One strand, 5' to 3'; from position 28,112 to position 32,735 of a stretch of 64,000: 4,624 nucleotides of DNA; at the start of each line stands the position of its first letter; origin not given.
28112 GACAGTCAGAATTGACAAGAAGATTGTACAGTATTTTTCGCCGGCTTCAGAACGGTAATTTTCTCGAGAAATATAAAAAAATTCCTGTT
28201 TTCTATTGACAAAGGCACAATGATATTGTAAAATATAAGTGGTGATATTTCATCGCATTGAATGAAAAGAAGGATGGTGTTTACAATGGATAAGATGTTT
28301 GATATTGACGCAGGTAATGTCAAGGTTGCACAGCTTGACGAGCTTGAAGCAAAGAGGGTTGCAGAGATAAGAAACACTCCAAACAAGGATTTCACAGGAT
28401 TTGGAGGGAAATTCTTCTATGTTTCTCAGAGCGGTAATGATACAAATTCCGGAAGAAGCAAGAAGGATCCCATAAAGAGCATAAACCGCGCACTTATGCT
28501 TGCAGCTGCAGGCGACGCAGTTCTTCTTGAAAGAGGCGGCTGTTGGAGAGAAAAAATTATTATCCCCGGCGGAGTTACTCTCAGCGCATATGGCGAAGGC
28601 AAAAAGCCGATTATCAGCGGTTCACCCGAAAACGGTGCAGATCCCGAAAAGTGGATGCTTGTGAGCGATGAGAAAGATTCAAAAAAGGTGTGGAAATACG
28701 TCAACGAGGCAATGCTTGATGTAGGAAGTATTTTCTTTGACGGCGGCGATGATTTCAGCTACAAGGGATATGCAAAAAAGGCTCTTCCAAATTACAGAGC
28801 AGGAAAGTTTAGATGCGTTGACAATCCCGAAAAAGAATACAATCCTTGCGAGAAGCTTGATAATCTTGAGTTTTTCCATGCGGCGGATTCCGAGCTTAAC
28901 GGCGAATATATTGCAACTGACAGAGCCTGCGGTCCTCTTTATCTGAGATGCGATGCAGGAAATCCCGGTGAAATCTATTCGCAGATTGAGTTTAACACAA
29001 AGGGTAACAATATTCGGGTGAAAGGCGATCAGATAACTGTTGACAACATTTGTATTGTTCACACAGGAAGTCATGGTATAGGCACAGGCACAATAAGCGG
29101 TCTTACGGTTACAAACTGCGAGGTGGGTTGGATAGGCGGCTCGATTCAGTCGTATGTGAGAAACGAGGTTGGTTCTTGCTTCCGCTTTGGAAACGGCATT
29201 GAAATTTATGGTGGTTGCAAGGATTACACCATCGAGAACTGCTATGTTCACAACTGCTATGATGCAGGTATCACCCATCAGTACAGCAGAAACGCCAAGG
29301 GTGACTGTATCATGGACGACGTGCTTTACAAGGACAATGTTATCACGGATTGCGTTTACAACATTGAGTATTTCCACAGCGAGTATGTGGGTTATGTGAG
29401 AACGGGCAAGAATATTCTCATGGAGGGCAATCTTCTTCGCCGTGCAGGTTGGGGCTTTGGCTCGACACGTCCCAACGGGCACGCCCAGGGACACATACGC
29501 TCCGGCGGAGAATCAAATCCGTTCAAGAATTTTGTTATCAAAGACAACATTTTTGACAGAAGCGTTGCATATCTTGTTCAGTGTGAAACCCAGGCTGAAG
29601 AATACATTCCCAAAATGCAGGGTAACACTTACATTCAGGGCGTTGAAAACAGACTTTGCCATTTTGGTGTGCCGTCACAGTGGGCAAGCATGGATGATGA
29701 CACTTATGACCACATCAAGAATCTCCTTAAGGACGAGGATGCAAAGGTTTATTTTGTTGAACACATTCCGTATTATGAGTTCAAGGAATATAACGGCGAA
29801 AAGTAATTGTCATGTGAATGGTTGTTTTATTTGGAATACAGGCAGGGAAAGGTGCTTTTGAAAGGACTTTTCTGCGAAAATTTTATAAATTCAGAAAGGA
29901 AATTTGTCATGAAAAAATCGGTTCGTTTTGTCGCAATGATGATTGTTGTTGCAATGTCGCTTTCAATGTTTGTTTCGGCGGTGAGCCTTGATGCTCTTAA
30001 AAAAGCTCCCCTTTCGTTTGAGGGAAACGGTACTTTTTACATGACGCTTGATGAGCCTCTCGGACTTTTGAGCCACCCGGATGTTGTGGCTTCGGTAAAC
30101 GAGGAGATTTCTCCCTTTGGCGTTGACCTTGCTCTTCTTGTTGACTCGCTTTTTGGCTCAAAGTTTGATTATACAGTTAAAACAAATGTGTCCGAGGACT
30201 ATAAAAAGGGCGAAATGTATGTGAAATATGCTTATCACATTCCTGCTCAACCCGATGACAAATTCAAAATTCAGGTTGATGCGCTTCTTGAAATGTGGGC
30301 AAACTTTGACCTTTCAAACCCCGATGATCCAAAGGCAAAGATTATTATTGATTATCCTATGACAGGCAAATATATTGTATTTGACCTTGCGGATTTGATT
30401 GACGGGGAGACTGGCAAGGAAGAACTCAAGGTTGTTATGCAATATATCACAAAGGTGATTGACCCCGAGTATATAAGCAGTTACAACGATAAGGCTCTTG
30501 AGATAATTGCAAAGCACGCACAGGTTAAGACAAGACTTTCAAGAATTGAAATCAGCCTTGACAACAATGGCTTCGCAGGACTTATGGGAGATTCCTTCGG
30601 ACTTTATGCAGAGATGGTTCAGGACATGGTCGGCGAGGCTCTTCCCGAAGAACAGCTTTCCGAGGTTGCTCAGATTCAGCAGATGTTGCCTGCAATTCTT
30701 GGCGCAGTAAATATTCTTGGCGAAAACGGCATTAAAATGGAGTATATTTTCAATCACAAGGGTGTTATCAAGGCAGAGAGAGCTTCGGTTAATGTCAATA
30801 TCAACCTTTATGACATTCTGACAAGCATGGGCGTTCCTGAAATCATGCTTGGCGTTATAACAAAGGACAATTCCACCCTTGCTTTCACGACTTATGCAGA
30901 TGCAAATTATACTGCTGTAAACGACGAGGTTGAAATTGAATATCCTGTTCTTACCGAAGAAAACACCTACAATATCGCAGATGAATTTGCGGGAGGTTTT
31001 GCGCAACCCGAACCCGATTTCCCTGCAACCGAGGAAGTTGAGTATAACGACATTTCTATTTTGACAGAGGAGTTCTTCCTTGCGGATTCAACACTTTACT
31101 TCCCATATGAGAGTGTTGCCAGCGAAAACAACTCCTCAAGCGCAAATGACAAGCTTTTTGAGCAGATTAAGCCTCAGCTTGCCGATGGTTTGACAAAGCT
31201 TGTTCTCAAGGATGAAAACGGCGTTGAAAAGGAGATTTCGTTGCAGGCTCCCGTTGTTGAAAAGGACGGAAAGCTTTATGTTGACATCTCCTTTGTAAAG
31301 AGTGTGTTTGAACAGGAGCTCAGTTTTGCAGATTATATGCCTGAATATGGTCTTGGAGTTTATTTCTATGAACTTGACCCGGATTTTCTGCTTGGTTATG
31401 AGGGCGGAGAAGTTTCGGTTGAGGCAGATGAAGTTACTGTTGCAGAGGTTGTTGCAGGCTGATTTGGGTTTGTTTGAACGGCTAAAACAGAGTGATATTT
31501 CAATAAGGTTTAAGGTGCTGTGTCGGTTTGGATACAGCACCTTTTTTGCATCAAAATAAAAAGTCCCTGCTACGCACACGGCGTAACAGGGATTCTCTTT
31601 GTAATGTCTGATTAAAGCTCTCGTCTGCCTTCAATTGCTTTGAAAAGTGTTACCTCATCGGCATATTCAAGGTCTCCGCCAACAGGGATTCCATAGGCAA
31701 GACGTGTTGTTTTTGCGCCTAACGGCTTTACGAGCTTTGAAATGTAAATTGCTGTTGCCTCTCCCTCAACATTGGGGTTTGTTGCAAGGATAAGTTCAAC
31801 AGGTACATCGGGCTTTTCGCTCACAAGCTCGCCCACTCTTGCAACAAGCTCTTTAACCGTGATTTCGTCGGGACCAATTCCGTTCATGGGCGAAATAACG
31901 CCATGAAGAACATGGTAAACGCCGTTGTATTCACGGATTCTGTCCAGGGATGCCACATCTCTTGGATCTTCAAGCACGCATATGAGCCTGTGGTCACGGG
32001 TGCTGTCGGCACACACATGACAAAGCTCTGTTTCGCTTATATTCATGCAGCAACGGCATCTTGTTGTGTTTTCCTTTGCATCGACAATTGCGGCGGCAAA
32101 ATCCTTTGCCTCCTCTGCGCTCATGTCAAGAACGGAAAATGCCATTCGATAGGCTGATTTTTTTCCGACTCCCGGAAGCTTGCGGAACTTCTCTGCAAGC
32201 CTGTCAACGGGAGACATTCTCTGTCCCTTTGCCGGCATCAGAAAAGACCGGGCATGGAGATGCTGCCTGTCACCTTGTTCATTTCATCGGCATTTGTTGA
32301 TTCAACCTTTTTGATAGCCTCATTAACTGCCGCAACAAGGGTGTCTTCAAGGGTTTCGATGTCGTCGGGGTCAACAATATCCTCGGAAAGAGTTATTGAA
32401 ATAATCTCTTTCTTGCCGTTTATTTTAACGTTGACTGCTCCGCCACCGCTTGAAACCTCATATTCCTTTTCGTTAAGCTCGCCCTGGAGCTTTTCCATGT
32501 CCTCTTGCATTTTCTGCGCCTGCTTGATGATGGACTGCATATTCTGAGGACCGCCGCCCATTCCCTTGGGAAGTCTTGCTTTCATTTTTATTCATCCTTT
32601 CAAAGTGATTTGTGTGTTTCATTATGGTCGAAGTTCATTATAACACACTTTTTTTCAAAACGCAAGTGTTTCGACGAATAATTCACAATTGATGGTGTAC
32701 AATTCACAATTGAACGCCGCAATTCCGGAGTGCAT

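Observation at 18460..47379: Seven paralogues of one uncharacterised right-handed beta-helix module, in two loci and three cellular addresses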

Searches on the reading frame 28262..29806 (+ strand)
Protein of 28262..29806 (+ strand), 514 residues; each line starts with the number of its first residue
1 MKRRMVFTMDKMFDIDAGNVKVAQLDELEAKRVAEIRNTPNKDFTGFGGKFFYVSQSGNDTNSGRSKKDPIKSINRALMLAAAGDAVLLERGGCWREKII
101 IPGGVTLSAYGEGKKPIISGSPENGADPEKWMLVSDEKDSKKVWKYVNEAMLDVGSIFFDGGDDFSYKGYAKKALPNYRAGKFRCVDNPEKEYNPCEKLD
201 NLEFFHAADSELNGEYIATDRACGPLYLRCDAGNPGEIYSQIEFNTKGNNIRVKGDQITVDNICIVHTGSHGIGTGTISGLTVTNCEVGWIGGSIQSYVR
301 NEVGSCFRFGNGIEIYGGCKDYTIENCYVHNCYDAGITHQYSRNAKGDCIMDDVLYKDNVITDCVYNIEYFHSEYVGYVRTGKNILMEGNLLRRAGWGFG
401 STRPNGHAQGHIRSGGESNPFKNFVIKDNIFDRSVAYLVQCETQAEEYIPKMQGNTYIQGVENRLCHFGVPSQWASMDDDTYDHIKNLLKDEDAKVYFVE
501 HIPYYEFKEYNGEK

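Call 3: search_protein_families(library=pfam, proteins=[window:28262-29806:+], max_evalue=0.01)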
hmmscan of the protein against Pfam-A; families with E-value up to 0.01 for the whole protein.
window:28262-29806:+ (514 aa): 2 families
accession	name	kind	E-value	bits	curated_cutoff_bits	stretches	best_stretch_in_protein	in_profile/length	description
PF07602.17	DUF1565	-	0.00014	21.8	20.3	1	57-93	2-37/257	Protein of unknown function (DUF1565)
PF13229.12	Beta_helix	-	0.0011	19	25.9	0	247-352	22-125/158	Right handed beta helix region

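Call 8: search_protein_families(library=ncbifam, proteins=[window:28262-29806:+], max_evalue=0.1)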
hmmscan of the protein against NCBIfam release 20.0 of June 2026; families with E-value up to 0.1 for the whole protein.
window:28262-29806:+ (514 aa): 2 families
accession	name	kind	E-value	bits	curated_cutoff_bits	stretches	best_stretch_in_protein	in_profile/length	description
NF047897.1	LctobiosidLnbX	equivalog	0.00031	18.7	2500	1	38-119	33-127/1498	lacto-N-biosidase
TIGR03805.1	beta_helix_1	subfamily_domain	0.059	12.4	141.5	0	246-338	53-134/314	parallel beta-helix domain-containing protein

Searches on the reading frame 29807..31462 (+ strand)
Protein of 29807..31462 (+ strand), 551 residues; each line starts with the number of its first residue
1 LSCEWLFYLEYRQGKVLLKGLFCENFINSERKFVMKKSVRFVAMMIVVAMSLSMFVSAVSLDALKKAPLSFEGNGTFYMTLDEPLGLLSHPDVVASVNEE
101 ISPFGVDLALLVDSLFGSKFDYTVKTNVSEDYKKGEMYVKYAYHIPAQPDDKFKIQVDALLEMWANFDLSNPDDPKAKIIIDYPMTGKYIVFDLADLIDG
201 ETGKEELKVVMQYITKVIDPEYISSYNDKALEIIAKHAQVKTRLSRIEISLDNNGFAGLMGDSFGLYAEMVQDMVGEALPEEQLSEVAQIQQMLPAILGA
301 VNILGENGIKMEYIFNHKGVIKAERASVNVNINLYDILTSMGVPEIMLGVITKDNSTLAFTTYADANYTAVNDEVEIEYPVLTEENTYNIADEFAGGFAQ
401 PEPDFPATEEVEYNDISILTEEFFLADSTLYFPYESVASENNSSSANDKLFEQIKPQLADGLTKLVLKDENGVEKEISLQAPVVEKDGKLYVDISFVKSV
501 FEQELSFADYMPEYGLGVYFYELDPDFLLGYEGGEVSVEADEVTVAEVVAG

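Call 4: search_protein_families(library=pfam, proteins=[window:29807-31462:+], max_evalue=0.01)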
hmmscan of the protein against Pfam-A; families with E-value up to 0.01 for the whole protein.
window:29807-31462:+ (551 aa): 0 families

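Call 8: search_protein_families(library=ncbifam, proteins=[window:29807-31462:+], max_evalue=0.1)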
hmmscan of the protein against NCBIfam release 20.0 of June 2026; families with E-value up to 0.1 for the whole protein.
window:29807-31462:+ (551 aa): 0 families

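Call 45: search_protein_families(library=pfam, proteins=[window:29909-31459:+], max_evalue=10)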
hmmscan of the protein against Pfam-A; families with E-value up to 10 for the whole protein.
window:29909-31459:+ (517 aa): 0 families

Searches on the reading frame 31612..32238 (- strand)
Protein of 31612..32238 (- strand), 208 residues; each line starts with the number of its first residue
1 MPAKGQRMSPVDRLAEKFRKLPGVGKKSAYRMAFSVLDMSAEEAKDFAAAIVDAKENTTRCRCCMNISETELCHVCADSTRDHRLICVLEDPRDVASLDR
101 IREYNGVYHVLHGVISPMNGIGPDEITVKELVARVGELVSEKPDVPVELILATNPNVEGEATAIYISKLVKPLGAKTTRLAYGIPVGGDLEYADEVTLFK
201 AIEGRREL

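Call 4: search_protein_families(library=pfam, proteins=[window:31612-32238:-], max_evalue=0.01)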
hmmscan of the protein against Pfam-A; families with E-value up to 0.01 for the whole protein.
window:31612-32238:- (208 aa): 5 families
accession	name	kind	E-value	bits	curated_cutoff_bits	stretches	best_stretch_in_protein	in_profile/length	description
PF13662.12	Toprim_4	-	1.9e-19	70.1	25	1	85-181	2-85/85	Toprim domain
PF21176.3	RecR_HhH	-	1.9e-15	56.9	27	1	11-54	1-44/45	RecR, helix-hairpin-helix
PF21175.2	RecR_C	-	1.9e-13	49.9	22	1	183-206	1-24/24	RecR, C-terminal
PF01751.28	Toprim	-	2.2e-09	37.8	23.1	1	86-176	2-86/96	Toprim domain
PF02132.21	RecR_ZnF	-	0.001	19.3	22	1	59-78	2-21/21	RecR, Cys4-zinc finger domain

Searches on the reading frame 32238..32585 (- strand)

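Call 4: search_protein_families(library=pfam, proteins=[window:32238-32585:-], max_evalue=0.01)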
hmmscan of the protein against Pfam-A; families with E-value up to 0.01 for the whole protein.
window:32238-32585:- (115 aa): 3 families
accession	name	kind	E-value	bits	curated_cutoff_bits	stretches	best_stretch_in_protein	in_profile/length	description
PF02575.21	YbaB_DNA_bd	-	3.5e-32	110.9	25.5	1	21-108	2-89/91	YbaB/EbfC DNA-binding family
PF19954.5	EAD10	-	0.0073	16.8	24.1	0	13-61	4-55/77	Effector-associated domain 10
PF16331.10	TolA_bind_tri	-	0.0075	16.8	30.1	0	16-45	20-49/76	TolA binding protein trimerisation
